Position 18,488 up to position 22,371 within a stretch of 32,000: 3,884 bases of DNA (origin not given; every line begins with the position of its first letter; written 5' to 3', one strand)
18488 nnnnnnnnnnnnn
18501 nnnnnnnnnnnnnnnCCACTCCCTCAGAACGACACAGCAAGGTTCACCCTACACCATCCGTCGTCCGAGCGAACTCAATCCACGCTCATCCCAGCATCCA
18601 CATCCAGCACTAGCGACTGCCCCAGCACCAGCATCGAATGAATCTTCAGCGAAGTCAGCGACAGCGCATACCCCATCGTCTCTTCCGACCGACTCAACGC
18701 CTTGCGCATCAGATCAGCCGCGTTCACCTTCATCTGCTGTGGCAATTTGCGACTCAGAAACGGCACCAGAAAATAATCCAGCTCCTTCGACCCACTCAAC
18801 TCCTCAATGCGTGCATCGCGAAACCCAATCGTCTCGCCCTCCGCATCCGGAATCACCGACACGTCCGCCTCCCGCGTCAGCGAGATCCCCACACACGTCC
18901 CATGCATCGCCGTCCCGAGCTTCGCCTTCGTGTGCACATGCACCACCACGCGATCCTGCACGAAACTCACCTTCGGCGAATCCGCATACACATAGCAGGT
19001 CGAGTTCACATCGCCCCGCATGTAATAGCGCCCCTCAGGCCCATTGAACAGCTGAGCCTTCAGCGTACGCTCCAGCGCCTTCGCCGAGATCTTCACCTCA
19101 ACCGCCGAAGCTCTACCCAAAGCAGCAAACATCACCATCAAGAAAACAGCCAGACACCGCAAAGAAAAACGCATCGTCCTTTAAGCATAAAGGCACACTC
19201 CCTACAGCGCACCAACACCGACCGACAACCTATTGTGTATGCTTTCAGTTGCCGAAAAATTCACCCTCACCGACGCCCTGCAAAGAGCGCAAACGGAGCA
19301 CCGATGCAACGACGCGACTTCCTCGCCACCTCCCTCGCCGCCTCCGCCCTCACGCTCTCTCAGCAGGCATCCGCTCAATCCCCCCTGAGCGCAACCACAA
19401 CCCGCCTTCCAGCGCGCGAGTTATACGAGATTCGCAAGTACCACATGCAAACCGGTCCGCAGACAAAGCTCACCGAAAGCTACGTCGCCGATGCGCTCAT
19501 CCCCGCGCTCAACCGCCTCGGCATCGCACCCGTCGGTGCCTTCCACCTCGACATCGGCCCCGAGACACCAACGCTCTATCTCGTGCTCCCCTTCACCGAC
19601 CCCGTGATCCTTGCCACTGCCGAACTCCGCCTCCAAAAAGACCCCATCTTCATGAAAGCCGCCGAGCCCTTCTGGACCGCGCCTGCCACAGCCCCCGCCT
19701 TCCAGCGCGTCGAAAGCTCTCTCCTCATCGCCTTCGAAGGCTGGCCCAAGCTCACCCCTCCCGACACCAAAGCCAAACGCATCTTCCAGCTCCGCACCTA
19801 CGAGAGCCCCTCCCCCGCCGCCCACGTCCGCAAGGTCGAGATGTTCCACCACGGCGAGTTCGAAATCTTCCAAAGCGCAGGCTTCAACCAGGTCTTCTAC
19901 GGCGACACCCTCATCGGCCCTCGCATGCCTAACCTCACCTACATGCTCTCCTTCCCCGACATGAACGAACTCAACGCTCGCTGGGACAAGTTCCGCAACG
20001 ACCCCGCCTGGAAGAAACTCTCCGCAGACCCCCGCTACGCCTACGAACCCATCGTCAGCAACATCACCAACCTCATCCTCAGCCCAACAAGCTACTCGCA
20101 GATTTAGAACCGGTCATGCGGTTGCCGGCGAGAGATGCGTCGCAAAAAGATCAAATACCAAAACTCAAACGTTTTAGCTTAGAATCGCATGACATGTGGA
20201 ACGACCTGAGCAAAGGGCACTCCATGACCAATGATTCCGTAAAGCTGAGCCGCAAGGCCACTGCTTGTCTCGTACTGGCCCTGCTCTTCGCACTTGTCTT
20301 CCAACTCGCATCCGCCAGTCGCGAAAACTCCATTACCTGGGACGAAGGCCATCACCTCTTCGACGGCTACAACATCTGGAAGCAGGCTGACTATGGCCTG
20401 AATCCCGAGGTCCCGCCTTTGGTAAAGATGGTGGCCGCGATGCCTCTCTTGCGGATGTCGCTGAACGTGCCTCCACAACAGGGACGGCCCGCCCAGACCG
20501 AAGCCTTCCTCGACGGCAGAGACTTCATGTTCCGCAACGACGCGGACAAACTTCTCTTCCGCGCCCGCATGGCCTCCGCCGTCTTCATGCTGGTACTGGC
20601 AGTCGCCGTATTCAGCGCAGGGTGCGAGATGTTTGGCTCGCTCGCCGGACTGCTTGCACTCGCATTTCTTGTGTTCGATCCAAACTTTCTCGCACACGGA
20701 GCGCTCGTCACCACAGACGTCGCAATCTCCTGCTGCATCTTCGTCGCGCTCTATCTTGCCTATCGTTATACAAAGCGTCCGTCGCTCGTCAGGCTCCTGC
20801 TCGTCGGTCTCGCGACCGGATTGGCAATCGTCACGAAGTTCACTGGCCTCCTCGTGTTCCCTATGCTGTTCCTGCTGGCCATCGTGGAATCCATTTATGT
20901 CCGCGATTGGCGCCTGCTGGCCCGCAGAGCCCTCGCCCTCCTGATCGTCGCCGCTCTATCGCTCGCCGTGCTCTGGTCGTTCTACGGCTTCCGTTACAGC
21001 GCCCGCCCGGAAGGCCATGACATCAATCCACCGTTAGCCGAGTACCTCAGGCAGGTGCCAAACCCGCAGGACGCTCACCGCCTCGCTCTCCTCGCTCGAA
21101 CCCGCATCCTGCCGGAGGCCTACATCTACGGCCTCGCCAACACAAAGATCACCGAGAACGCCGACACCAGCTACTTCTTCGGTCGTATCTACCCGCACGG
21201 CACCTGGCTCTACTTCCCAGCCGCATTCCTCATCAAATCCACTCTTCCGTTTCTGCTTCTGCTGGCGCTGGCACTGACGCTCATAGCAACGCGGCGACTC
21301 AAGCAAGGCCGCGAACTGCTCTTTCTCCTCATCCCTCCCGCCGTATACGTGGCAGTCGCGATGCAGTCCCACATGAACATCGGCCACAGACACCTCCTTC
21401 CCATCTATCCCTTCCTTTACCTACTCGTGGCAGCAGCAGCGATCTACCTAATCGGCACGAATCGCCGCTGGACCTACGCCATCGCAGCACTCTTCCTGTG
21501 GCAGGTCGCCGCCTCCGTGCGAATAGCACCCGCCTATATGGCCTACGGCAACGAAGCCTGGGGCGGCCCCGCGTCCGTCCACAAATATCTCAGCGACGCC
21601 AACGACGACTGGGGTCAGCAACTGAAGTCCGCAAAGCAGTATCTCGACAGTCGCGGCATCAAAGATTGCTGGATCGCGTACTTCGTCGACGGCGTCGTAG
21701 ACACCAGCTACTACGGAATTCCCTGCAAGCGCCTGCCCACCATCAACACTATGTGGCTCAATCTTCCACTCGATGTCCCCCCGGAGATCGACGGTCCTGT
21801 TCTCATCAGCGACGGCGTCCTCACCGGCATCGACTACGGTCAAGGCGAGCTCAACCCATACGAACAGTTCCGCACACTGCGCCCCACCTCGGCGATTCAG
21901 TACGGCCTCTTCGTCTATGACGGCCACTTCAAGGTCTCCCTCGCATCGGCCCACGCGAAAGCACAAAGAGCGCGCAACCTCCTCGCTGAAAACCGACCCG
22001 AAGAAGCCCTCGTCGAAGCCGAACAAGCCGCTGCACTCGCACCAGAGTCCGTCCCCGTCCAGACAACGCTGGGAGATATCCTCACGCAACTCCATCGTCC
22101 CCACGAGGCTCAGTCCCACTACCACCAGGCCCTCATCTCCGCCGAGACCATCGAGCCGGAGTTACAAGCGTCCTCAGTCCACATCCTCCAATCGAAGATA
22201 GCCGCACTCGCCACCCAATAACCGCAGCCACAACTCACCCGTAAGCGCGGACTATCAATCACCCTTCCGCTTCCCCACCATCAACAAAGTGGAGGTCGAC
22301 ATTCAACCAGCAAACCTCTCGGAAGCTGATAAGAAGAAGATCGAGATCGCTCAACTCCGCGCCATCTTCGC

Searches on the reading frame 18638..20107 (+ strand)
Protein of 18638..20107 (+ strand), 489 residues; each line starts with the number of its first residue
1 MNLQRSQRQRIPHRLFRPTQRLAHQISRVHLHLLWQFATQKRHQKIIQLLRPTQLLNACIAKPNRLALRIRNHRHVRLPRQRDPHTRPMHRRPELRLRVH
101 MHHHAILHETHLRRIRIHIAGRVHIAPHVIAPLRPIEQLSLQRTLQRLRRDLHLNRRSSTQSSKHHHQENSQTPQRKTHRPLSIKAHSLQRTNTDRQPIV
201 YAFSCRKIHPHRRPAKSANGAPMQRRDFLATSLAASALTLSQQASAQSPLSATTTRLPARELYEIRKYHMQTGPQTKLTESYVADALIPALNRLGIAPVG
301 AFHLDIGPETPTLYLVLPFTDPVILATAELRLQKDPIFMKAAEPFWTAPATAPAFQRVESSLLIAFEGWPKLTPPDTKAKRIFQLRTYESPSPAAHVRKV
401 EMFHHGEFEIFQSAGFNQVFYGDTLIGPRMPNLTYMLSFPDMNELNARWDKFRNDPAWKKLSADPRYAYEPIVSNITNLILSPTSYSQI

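Call 6: search_protein_families(library=pfam, proteins=[window:18638-20107:+])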
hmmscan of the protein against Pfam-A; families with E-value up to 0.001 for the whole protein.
window:18638-20107:+ (489 aa): 1 family
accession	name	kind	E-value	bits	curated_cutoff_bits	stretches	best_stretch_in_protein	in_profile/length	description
PF07978.19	NIPSNAP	-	2.1e-18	66.8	22.3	1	384-488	2-102/102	NIPSNAP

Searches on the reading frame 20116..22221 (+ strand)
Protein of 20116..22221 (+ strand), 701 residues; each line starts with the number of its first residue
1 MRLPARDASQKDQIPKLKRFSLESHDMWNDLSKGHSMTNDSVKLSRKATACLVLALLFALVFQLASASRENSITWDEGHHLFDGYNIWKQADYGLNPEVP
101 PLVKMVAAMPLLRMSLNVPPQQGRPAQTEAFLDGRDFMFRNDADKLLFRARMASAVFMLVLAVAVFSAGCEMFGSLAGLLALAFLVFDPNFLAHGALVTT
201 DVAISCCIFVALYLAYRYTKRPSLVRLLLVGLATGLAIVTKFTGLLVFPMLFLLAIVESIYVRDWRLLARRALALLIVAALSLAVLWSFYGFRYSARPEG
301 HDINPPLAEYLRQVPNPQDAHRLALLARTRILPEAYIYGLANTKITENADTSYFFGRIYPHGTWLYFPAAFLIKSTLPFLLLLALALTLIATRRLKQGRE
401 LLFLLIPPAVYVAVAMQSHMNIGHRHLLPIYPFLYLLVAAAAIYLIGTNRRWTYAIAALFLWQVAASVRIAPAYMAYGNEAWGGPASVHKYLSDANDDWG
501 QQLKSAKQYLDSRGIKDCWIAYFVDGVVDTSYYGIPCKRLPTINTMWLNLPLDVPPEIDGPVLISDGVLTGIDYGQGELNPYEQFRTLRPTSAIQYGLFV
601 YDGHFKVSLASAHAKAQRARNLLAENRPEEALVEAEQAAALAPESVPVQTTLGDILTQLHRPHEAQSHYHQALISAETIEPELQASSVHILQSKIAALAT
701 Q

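Call 6: search_protein_families(library=pfam, proteins=[window:20116-22221:+])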
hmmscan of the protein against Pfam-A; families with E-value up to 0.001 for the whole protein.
window:20116-22221:+ (701 aa): 4 families
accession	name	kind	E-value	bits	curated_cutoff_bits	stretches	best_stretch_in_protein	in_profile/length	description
PF13231.12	PMT_2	-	1.1e-11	45.7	26.1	1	148-279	22-155/160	Dolichyl-phosphate-mannose-protein mannosyltransferase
PF02366.24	PMT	-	7.4e-08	32.7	22.7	1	56-287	4-230/245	Dolichyl-phosphate-mannose-protein mannosyltransferase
PF07719.23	TPR_2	-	8.2e-05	22.9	27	0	616-644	5-33/34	Tetratricopeptide repeat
PF14559.12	TPR_19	-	0.00054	20.7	25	1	622-673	1-52/68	Tetratricopeptide repeat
